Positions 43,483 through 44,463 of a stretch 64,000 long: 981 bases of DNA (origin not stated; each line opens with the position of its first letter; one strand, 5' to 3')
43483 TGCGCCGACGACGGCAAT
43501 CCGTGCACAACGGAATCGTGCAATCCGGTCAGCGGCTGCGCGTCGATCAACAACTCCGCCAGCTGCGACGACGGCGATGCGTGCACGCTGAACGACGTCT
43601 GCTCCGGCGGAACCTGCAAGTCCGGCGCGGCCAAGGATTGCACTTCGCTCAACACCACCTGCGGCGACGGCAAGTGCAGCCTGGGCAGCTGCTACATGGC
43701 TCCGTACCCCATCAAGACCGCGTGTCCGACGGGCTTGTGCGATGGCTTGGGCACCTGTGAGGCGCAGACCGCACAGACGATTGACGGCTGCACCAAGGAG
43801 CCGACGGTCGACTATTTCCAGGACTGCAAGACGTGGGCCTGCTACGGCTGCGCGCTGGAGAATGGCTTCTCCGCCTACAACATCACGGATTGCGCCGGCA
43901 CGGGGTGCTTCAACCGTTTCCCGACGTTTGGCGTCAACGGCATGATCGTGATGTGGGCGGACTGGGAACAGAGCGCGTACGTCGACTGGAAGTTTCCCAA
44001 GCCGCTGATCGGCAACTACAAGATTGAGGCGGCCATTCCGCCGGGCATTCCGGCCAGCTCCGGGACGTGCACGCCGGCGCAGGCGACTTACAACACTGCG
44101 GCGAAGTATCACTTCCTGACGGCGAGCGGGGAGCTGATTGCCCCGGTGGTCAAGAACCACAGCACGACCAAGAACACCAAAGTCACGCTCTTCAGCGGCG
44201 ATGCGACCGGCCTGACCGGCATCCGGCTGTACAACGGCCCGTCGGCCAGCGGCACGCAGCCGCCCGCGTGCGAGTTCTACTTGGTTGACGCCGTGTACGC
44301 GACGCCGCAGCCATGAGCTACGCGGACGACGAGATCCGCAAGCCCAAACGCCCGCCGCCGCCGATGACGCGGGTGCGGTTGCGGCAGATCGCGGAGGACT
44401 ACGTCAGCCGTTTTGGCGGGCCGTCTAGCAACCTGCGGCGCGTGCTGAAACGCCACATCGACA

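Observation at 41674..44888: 880-aa cysteine-rich tandem-repeat lipoprotein translationally coupled to recX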

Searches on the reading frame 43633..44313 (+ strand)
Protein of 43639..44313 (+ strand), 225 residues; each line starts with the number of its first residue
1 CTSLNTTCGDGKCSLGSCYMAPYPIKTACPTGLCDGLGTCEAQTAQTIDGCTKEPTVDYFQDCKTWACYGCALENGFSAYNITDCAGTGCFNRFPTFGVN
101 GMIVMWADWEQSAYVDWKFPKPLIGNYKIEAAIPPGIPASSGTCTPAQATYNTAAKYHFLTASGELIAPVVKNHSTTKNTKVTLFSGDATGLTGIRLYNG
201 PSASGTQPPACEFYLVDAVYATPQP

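Call 26: search_protein_families(library=pfam, proteins=[window:43639-44313:+], max_evalue=10)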
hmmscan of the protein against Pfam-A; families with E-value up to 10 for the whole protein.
seq(225 aa): 4 families
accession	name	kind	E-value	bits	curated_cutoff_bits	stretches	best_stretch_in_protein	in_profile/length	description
PF04241.20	DUF423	-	0.16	12.6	25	1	148-183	18-54/86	Protein of unknown function (DUF423)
PF17711.6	DUF5556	-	0.21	12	29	1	11-44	143-176/178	Family of unknown function (DUF5556)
PF17371.7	DUF5393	-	0.44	8.8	25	1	29-74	442-487/666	Family of unknown function (DUF5393)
PF19114.6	EsV_1_7_cys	-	8.5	6.8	25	0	85-101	1-16/35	EsV-1-7 cysteine-rich motif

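Call 28: find_homologous_proteins(query=window:43639-44313:+, max_evalue=0.001)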
Query seq(225 aa): 148 candidates shared short words with the query, none scored E <= 0.001.

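Call 32: search_protein_representatives(protein=window:43639-44313:+)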
Query: 225 residues. Proteins with E-value up to 0.001 (for the whole library): 18; up to 1e-10: 12; up to 1e-30: 2. The best 18 are listed.
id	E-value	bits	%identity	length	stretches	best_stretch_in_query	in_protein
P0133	3.0e-132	455.7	91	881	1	1-225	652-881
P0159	2.9e-32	128.3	42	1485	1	5-224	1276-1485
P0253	1.6e-26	109.5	46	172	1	47-223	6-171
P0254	1.4e-25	106.5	39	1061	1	2-223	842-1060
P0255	8.6e-25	103.9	38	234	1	28-224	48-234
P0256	1.2e-20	90.3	43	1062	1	26-223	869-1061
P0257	2.0e-20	89.5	39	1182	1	28-213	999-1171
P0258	1.8e-19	86.5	36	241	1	33-223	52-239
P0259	7.0e-19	84.5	34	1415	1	4-223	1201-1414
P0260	3.0e-17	79.2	33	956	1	44-223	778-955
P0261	6.6e-12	61.7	34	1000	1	28-205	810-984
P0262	5.4e-11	58.7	39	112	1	105-224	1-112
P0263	2.7e-07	46.5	36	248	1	1-223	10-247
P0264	5.3e-07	45.6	33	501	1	8-223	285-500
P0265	9.9e-06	41.4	34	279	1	39-200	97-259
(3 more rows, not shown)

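Call 42: predict_structure(alignment_id=A3)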
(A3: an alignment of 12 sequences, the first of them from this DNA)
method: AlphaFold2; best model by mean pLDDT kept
length: 227 residues; sequences in the alignment: 12
mean_pLDDT: 73.0   pTM: 0.72
mean pLDDT of the five models: 73.0, 72.9, 70.9, 68.0, 63.0
residues with pLDDT >= 90: 32; 70-90: 108; 50-70: 63; < 50: 24
segments of 3 or more residues with pLDDT < 50: 55-70, 203-205
pLDDT, mean of each block of 10 residues (from residue 1): 73 74 75 83 87 52 44 63 60 53 54 73 92 81 69 82 84 86 92 89 55 72 91
secondary structure, 60 per line:
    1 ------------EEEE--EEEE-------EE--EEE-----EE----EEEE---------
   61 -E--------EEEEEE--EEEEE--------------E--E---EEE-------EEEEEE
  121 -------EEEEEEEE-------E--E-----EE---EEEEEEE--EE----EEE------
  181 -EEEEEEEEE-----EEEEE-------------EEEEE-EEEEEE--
elements in order: E13-16 E19-22 E34-36 E48-51 E71-76 E79-83 E105-107 E115-120 E128-135 E157-163 E172-174 E182-190 E196-200 E214-218 E220-225

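Call 46: fold_search(model_id=the predicted structure, library=pdb)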
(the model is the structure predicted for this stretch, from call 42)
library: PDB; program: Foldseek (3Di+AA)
matches with E <= 10: 1001; with E <= 0.001: 5
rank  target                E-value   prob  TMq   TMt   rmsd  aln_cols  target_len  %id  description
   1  4qaw_A                2.2e-04  1.00  0.36  0.17   6.1       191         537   12  Structure of modular Xyn30D from Paenibacillus barcinonensis (released 2014-10-08)
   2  2cdo_A                6.4e-04  1.00  0.33  0.48   7.8       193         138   11  structure of agarase carbohydrate binding module in complex with neoagarohexaose (released 2006-02-16)
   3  4qaw_H                7.2e-04  1.00  0.32  0.16   5.4       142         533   13  Structure of modular Xyn30D from Paenibacillus barcinonensis (released 2014-10-08)
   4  4qaw_D                7.6e-04  1.00  0.37  0.18   6.3       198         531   13  Structure of modular Xyn30D from Paenibacillus barcinonensis (released 2014-10-08)
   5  4qaw_E                7.6e-04  1.00  0.36  0.18   6.3       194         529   12  Structure of modular Xyn30D from Paenibacillus barcinonensis (released 2014-10-08)
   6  2cdo_B                1.2e-03  1.00  0.40  0.60   6.5       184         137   11  structure of agarase carbohydrate binding module in complex with neoagarohexaose (released 2006-02-16)
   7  4qaw_B                1.3e-03  1.00  0.37  0.18   6.0       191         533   11  Structure of modular Xyn30D from Paenibacillus barcinonensis (released 2014-10-08)
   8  2cdp_A                1.5e-03  0.99  0.30  0.44   8.1       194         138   12  Structure of a CBM6 in complex with neoagarohexaose (released 2006-02-08)
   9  2w1w_B                2.3e-03  1.00  0.33  0.50   5.9       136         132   10  Native structure of a family 35 carbohydrate binding module from Clostridium thermocellum (released 2009-01-20)
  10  4qaw_C                2.7e-03  1.00  0.39  0.19   5.1       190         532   10  Structure of modular Xyn30D from Paenibacillus barcinonensis (released 2014-10-08)
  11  2cdo_C                2.7e-03  1.00  0.38  0.57   6.2       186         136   12  structure of agarase carbohydrate binding module in complex with neoagarohexaose (released 2006-02-16)
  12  6f2p                  2.9e-03  1.00  0.38  0.10   7.5       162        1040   14  Structure of Paenibacillus xanthan lyase to 2.6 A resolution (released 2018-12-05)
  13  2cdp_B                3.2e-03  1.00  0.35  0.56   5.4       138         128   14  Structure of a CBM6 in complex with neoagarohexaose (released 2006-02-08)
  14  4qb1                  3.6e-03  1.00  0.34  0.54   5.4       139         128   10  Structure of CBM35 from Paenibacillus barcinonensis (released 2014-10-08)
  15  1w9f_A                3.6e-03  0.99  0.30  0.43   8.3       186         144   11  CBM29-2 mutant R112A: Probing the Mechanism of Ligand Recognition by Family 29 Carbohydrate Binding Modules (released 2005-03-22)
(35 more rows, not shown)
